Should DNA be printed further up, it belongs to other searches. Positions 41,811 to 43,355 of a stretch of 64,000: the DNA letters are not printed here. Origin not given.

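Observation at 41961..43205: Truncated, degenerate ProRS-like paralog translationally coupled to hisC in the histidine locus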

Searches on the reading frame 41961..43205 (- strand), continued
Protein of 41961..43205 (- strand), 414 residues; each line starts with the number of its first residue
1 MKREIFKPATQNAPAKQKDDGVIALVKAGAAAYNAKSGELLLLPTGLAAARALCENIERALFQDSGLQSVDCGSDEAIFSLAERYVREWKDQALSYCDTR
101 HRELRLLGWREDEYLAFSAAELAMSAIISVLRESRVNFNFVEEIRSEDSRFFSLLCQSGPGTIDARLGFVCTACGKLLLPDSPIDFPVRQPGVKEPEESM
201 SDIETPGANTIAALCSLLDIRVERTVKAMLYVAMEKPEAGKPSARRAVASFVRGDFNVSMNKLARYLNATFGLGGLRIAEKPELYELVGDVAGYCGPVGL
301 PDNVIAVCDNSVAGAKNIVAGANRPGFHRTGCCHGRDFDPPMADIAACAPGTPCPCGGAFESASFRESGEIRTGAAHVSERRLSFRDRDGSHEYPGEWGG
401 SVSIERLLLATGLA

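Call 37: search_protein_families(library=pfam, proteins=[L007:2832-4097:+, L013:1641-2867:+, L008:9184-10485:+, L008:6602-7879:+, L017:4061-5323:+, L017:5325-6602:+, L020:6860-7972:+, L020:5968-7095:-, L014:574-1365:-, L007:28-663:+], max_evalue=0.00001)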
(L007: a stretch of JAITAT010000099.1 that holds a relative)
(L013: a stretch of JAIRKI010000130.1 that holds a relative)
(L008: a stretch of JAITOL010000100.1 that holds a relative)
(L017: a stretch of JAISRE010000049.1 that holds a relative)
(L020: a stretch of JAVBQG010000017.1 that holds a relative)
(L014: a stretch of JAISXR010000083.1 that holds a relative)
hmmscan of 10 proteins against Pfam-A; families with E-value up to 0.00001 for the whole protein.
L007:2832-4097:+ (421 aa): 1 family
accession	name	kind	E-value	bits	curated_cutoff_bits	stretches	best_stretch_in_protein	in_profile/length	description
PF13458.12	Peripla_BP_6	-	5.3e-11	43.2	31.7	1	46-372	4-330/343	Periplasmic binding protein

L013:1641-2867:+ (408 aa): 1 family
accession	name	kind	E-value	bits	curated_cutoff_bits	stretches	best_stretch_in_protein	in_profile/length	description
PF13458.12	Peripla_BP_6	-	3.6e-12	47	31.7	1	55-379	12-331/343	Periplasmic binding protein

L008:9184-10485:+ (433 aa): 0 families

L008:6602-7879:+ (425 aa): 2 families
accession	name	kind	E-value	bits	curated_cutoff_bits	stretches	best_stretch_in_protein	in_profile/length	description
PF01979.26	Amidohydro_1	-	7.9e-67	226.4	25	1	52-395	1-343/345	Amidohydrolase family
PF07969.17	Amidohydro_3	-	9e-16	58.8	29.7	1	178-364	256-446/472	Amidohydrolase family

L017:4061-5323:+ (420 aa): 3 families
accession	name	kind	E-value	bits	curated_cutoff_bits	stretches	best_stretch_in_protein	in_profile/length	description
PF05221.23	AdoHcyase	-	3.1e-54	184.6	25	2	6-140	1-138/299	S-adenosyl-L-homocysteine hydrolase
PF00670.27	AdoHcyase_NAD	-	2.5e-47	161.4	27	1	190-350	1-161/162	S-adenosyl-L-homocysteine hydrolase, NAD binding domain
PF02826.25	2-Hacid_dh_C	-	3.8e-09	36.6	25.1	1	209-299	33-127/178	D-isomer specific 2-hydroxyacid dehydrogenase, NAD binding domain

L017:5325-6602:+ (425 aa): 2 families
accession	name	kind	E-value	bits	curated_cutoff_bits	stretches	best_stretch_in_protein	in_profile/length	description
PF01979.26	Amidohydro_1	-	6.3e-71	239.8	25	1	53-396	2-344/345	Amidohydrolase family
PF07969.17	Amidohydro_3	-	2.8e-19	70.4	29.7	1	102-398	187-472/472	Amidohydrolase family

L020:6860-7972:+ (370 aa): 4 families
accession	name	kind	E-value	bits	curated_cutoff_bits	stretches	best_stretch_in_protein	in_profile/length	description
PF01370.27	Epimerase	-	2.2e-47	162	20.9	1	37-285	1-240/240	NAD dependent epimerase/dehydratase family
PF16363.11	GDP_Man_Dehyd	-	6.9e-35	121.5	27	1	38-364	1-332/332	GDP-mannose 4,6 dehydratase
PF13460.12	NAD_binding_10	-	1.5e-10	41.7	27.2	1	41-209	1-143/184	NAD(P)H-binding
PF01073.25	3Beta_HSD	-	1.1e-07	31.6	22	1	38-227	1-196/280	3-beta hydroxysteroid dehydrogenase/isomerase family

L020:5968-7095:- (375 aa): 0 families

L014:574-1365:- (263 aa): 1 family
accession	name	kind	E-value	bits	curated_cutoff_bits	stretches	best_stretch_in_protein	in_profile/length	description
PF00596.27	Aldolase_II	-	4.3e-44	151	22.2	1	10-185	1-182/183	Class II Aldolase and Adducin N-terminal domain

L007:28-663:+ (211 aa): 2 families
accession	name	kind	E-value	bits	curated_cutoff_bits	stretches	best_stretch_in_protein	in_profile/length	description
PF01979.26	Amidohydro_1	-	1.6e-35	123.4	25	1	7-184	175-344/345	Amidohydrolase family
PF07969.17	Amidohydro_3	-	1.8e-13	51.2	29.7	1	45-186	332-472/472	Amidohydrolase family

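Call 40: find_homologous_proteins(query=L008:12869-14335:-, max_evalue=1e-100)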
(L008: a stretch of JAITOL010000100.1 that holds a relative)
Query L008:12869-14335:- (488 aa): 8000 proteins with E <= 1e-100 among 8000 candidates; the best 120 are listed.
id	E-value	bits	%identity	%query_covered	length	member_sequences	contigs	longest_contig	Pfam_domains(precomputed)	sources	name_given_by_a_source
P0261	0.0e+0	1121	100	99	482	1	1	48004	PF03129.26,PF00587.31,PF09180.17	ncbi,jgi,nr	ncbi:MAG: proline--tRNA ligase [Synergistaceae bacterium]|jgi:prolyl-tRNA synthetase|nr:proline--tRN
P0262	7.4e-284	960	84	99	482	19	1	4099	PF03129.26,PF00587.31,PF09180.17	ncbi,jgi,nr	ncbi:MAG: proline--tRNA ligase [Synergistaceae bacterium]|jgi:prolyl-tRNA synthetase|nr:proline--tRN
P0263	2.5e-280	949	82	99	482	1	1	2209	PF03129.26,PF00587.31,PF09180.17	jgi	jgi:prolyl-tRNA synthetase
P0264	1.0e-277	940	81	99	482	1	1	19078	PF03129.26,PF00587.31,PF09180.17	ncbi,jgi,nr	ncbi:MAG: proline--tRNA ligase [Synergistaceae bacterium]|jgi:prolyl-tRNA synthetase|nr:proline--tRN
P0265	5.1e-277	938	81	99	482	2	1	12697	PF03129.26,PF00587.31,PF09180.17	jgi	jgi:prolyl-tRNA synthetase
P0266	5.1e-275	931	80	99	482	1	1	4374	PF03129.26,PF00587.31,PF09180.17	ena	-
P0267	1.2e-274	930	81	99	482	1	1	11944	PF03129.26,PF00587.31,PF09180.17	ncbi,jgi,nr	ncbi:MAG: proline--tRNA ligase [Synergistaceae bacterium]|jgi:prolyl-tRNA synthetase|nr:proline--tRN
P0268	1.5e-274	930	81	99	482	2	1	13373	PF03129.26,PF00587.31,PF09180.17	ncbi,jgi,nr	ncbi:MAG: proline--tRNA ligase [Synergistaceae bacterium]|jgi:prolyl-tRNA synthetase|nr:proline--tRN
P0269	7.5e-274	927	80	99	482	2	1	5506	PF03129.26,PF00587.31,PF09180.17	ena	-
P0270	1.7e-264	896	78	99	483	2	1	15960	PF03129.26,PF00587.31,PF09180.17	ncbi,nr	ncbi:MAG: proline--tRNA ligase [Synergistaceae bacterium]|nr:proline--tRNA ligase [Synergistaceae ba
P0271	1.9e-263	893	79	99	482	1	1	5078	PF03129.26,PF00587.31,PF09180.17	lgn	-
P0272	4.1e-263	892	77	99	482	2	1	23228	PF03129.26,PF00587.31,PF09180.17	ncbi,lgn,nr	ncbi:proline--tRNA ligase [Synergistales bacterium]|nr:proline--tRNA ligase [Synergistales bacterium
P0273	7.7e-263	891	78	99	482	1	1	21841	PF03129.26,PF00587.31,PF09180.17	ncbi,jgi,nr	ncbi:MAG: proline--tRNA ligase [Synergistaceae bacterium]|jgi:prolyl-tRNA synthetase|nr:proline--tRN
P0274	5.1e-262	888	78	99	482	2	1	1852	PF03129.26,PF00587.31,PF09180.17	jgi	-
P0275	7.1e-262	888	78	99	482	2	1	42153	PF03129.26,PF00587.31,PF09180.17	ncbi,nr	ncbi:MAG: proline--tRNA ligase [Synergistaceae bacterium]|nr:proline--tRNA ligase [Synergistaceae ba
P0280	9.8e-259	877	78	99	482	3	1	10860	PF03129.26,PF00587.31,PF09180.17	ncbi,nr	ncbi:MAG: proline--tRNA ligase [Synergistaceae bacterium]|nr:proline--tRNA ligase [Synergistaceae ba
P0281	1.6e-258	877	76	99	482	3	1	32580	PF03129.26,PF00587.31,PF09180.17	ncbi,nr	ncbi:MAG: proline--tRNA ligase [Synergistaceae bacterium]|nr:proline--tRNA ligase [Synergistaceae ba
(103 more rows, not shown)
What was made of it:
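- It is the ProRS of Thermanaerovibrio, Aminobacterium, Synergistes and many Synergistaceae MAGs (call 40).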

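Call 41: list_cluster_members(proteins=[P0001, P0262, P0264, P0267, P0268, P0273, P0270, P0275, P0280, P0281])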
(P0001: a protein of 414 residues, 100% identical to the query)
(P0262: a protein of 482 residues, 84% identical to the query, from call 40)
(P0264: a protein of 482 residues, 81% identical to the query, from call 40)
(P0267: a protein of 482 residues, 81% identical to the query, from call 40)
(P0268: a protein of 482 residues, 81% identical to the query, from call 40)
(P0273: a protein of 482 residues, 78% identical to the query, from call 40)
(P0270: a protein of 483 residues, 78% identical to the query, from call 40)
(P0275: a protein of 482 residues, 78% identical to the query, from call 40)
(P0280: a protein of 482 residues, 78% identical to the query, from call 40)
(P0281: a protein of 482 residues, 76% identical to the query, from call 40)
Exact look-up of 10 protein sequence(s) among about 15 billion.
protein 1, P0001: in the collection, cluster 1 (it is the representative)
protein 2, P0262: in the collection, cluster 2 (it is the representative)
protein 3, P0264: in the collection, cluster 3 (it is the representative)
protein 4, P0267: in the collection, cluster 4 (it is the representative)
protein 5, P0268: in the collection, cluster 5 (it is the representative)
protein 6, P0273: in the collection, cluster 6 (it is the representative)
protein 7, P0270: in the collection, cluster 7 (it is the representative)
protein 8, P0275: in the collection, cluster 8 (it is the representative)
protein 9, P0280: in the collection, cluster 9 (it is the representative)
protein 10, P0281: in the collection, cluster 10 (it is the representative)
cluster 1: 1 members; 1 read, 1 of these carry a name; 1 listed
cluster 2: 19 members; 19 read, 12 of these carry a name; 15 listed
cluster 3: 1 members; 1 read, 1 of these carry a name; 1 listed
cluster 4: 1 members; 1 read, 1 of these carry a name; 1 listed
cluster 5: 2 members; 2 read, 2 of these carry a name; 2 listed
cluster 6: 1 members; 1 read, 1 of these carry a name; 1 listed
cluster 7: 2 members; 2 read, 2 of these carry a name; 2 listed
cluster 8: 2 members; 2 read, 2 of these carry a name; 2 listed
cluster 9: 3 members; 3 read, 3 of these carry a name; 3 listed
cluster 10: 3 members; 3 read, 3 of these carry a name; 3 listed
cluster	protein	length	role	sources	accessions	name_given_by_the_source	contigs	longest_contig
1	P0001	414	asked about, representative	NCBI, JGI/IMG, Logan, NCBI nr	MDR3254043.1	MAG: hypothetical protein LBT31_00565 [Synergistaceae bacterium] | prolyl-tRNA synthetase | hypothetical protein [Synergistaceae bacterium]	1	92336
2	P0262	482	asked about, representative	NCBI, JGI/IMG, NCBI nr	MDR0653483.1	MAG: proline--tRNA ligase [Synergistaceae bacterium] | prolyl-tRNA synthetase | proline--tRNA ligase [Synergistaceae bacterium]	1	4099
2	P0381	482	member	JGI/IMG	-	prolyl-tRNA synthetase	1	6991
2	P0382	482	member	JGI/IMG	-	prolyl-tRNA synthetase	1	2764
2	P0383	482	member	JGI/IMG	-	prolyl-tRNA synthetase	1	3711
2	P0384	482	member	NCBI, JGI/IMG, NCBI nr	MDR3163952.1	MAG: proline--tRNA ligase [Synergistaceae bacterium] | prolyl-tRNA synthetase | proline--tRNA ligase [Synergistaceae bacterium]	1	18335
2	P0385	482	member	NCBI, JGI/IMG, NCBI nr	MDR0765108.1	MAG: proline--tRNA ligase [Synergistaceae bacterium] | prolyl-tRNA synthetase | proline--tRNA ligase [Synergistaceae bacterium]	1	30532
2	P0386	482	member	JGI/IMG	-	prolyl-tRNA synthetase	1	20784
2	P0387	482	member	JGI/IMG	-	prolyl-tRNA synthetase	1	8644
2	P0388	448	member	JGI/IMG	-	prolyl-tRNA synthetase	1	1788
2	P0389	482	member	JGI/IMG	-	prolyl-tRNA synthetase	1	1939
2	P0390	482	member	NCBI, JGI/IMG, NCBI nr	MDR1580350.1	MAG: proline--tRNA ligase [Synergistaceae bacterium] | prolyl-tRNA synthetase | proline--tRNA ligase [Synergistaceae bacterium]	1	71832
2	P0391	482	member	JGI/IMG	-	prolyl-tRNA synthetase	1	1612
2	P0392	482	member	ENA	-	-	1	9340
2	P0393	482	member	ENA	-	-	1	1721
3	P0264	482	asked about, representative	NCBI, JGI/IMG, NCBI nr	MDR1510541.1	MAG: proline--tRNA ligase [Synergistaceae bacterium] | prolyl-tRNA synthetase | proline--tRNA ligase [Synergistaceae bacterium]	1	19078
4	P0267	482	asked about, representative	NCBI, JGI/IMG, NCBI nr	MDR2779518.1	MAG: proline--tRNA ligase [Synergistaceae bacterium] | prolyl-tRNA synthetase | proline--tRNA ligase [Synergistaceae bacterium]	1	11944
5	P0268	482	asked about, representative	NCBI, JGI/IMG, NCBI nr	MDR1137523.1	MAG: proline--tRNA ligase [Synergistaceae bacterium] | prolyl-tRNA synthetase | proline--tRNA ligase [Synergistaceae bacterium]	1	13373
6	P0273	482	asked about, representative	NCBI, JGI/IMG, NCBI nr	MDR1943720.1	MAG: proline--tRNA ligase [Synergistaceae bacterium] | prolyl-tRNA synthetase | proline--tRNA ligase [Synergistaceae bacterium]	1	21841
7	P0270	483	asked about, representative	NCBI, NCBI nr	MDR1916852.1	MAG: proline--tRNA ligase [Synergistaceae bacterium] | proline--tRNA ligase [Synergistaceae bacterium]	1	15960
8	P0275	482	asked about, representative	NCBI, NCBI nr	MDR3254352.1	MAG: proline--tRNA ligase [Synergistaceae bacterium] | proline--tRNA ligase [Synergistaceae bacterium]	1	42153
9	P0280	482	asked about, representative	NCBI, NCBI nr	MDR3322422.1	MAG: proline--tRNA ligase [Synergistaceae bacterium] | proline--tRNA ligase [Synergistaceae bacterium]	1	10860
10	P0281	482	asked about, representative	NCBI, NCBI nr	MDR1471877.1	MAG: proline--tRNA ligase [Synergistaceae bacterium] | proline--tRNA ligase [Synergistaceae bacterium]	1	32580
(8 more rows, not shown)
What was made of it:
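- An E-type ProRS has a GenBank accession 309 numbers from the window protein (call 41).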

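Call 42: find_encoding_contigs(protein=P0275, flank=3000, max_places=2)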
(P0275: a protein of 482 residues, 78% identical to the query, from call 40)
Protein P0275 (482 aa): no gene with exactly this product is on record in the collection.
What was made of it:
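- The look-up in call 42 found nothing on record.
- Tried and rejected: The look-up of P0275 found nothing on record (call 42).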

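Call 43: find_encoding_contigs(protein=P0001, flank=1000, max_places=2)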
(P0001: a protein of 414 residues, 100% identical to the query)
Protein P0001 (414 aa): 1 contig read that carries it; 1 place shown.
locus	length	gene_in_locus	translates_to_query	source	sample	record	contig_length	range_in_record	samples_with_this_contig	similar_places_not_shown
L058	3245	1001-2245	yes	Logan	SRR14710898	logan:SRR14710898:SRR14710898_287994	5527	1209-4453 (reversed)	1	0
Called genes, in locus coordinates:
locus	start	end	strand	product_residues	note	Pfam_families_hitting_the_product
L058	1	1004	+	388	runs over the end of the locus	PF00155:Aminotran_1_2, PF00266:Aminotran_5 (weak), PF01041:DegT_DnrJ_EryC1 (weak)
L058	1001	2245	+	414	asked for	PF04073:tRNA_edit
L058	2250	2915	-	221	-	PF00072:Response_reg (weak), PF08279:HTH_11 (weak)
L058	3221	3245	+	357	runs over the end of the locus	PF00557:Peptidase_M24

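Call 45: search_protein_families(library=pfam, proteins=[L035:9576-9953:+, L035:10235-12121:+, L035:12197-13147:+, L035:13414-16035:+, L035:7241-7777:-, L035:6724-7251:-, L029:9771-10922:-, L029:7067-7813:-, L029:3874-6933:+, L035:7968-9485:+], max_evalue=0.0001)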
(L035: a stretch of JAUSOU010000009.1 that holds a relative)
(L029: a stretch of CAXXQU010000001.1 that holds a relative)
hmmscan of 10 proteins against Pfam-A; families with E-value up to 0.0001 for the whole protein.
L035:9576-9953:+ (125 aa): 0 families

L035:10235-12121:+ (628 aa): 2 families
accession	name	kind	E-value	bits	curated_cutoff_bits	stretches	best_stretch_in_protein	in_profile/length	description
PF00012.26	HSP70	-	1.2e-252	839.9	20.6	1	5-595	2-595/599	Hsp70 protein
PF06723.19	MreB_Mbl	-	4.8e-19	68.8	27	1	112-370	72-316/327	MreB/Mbl protein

L035:12197-13147:+ (316 aa): 2 families
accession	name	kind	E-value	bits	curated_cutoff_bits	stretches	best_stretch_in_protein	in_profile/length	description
PF01556.23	DnaJ_C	-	6.9e-43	146.7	26.6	1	134-289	2-152/152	DnaJ C terminal domain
PF00226.36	DnaJ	-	8.1e-27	93.6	27.8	1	5-66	1-63/63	DnaJ domain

L035:13414-16035:+ (873 aa): 21 families
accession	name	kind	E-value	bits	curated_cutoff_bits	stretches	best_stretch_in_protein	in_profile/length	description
PF07724.20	AAA_2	-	3.4e-71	239.1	27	1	604-770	1-166/166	AAA domain (Cdc48 subfamily)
PF17871.7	AAA_lid_9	-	9.4e-32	109.5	22.8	1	347-448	1-102/104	AAA lid domain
PF02861.25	Clp_N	-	2.4e-25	88.9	20.7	2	17-65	1-49/53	Clp amino terminal domain, pathogenicity island component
PF00004.35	AAA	-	2.6e-24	86.6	21.2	2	208-321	2-110/131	ATPase family associated with various cellular activities (AAA)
PF10431.15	ClpB_D2-small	-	1.4e-23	83.1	21.9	1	776-856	1-81/81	C-terminal, D2-small domain, of ClpB protein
PF07728.20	AAA_5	-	1.7e-19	70.6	22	1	609-729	2-124/139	AAA domain (dynein-related subfamily)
PF13191.12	AAA_16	-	2.4e-13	51.4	32.6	1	185-232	2-52/167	AAA ATPase domain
PF13401.12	AAA_22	-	7.8e-12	46.1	27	0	608-704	7-110/130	AAA domain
PF01637.24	ATPase_2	-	8.9e-09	35.9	33.2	0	188-297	4-131/225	ATPase domain predominantly from Archaea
PF01695.23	IstB_IS21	-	5.7e-08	33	24.1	0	202-269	90-153/238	IstB-like ATP binding protein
PF00158.32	Sigma54_activat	-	6.2e-08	32.9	20.2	1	609-727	25-142/168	Sigma-54 interaction domain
PF20720.3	nSTAND3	-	1.3e-07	31.9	27.2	0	610-649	21-60/155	Novel STAND NTPase 3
PF13173.12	AAA_14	-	5.2e-07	30.1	27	0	610-705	6-88/129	AAA domain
PF05621.17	TniB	-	1.3e-06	28.4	22.4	0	205-344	36-185/189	Bacterial TniB protein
PF05729.18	NACHT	-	3.2e-06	27.5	26.7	0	208-253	4-48/167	NACHT domain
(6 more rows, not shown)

L035:7241-7777:- (178 aa): 0 families

L035:6724-7251:- (175 aa): 0 families

L029:9771-10922:- (383 aa): 3 families
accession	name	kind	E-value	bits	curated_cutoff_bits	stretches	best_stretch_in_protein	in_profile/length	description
PF16653.10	Sacchrp_dh_C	-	3.7e-41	142.4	31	1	120-369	1-265/265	Saccharopine dehydrogenase C-terminal domain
PF03435.24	Sacchrp_dh_NADP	-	1.5e-13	51.7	25.1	1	3-116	1-129/129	Saccharopine dehydrogenase NADP binding domain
PF02254.24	TrkA_N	-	1.8e-05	25.5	23.8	1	6-61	4-58/116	TrkA-N domain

L029:7067-7813:- (248 aa): 2 families
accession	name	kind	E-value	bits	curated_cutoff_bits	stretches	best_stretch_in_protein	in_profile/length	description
PF07729.17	FCD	-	7.4e-18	65.6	24.3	1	96-215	1-120/125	FCD domain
PF00392.27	GntR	-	7.9e-15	54.7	27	1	25-86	2-64/64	Bacterial regulatory proteins, gntR family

L029:3874-6933:+ (1019 aa): 2 families
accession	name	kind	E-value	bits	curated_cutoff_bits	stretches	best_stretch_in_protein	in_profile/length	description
PF00873.25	ACR_tran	-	1.8e-158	529.6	28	1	4-1006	2-1020/1021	AcrB/AcrD/AcrF family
PF03176.21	MMPL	-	4.9e-08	32.7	20.5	1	854-1003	143-299/333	MMPL family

L035:7968-9485:+ (505 aa): 2 families
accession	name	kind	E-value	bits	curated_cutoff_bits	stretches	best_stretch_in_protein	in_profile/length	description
PF04073.20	tRNA_edit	-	1.6e-20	73.8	25.5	1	203-324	1-121/123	Aminoacyl-tRNA editing domain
PF03129.25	HGTP_anticodon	-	2.7e-10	40.7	21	1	415-486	2-76/94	Anticodon binding domain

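Call 51: list_cluster_members(proteins=[P0151, P0152, P0160, P0166, P0168, P0183, P0197, P0122, P0131, P0136])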
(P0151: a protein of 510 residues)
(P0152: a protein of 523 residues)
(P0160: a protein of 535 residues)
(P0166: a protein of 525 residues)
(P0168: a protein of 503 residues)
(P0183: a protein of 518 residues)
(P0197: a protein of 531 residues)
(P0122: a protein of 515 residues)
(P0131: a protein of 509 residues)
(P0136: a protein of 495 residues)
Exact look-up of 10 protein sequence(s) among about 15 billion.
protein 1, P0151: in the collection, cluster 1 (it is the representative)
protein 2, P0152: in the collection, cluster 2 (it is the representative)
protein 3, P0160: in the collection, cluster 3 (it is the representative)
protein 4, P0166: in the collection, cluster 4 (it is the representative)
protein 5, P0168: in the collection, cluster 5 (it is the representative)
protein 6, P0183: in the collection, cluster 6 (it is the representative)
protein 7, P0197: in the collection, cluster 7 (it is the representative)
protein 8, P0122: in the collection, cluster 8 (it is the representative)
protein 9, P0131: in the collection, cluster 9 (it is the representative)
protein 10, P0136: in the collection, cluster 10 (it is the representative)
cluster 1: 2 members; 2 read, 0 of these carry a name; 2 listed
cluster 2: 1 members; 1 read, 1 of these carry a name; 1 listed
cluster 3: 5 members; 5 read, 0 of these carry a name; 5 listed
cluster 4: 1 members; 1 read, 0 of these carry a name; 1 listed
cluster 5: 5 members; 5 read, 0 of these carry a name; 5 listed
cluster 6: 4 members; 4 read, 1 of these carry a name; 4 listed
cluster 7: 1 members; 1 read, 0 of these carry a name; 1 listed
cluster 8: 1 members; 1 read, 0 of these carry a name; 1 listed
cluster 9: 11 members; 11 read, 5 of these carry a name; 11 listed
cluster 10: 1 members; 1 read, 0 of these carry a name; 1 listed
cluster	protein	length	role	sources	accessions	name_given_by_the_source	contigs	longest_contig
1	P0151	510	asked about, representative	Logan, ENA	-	-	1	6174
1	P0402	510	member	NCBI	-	-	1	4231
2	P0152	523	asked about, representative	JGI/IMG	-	prolyl-tRNA synthetase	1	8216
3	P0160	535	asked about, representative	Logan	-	-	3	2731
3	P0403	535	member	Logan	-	-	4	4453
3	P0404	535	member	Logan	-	-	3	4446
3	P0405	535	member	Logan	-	-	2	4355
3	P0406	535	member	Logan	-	-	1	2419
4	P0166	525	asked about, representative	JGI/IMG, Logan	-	-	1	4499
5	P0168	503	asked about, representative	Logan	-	-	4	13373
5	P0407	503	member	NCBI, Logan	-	-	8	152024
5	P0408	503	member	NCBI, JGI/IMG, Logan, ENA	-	-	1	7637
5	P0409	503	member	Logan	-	-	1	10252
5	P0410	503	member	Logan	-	-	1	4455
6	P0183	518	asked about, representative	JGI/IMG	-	-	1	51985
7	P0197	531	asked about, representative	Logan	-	-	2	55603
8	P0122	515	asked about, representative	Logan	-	-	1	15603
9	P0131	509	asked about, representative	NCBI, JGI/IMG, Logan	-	prolyl-tRNA synthetase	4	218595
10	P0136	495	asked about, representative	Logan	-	-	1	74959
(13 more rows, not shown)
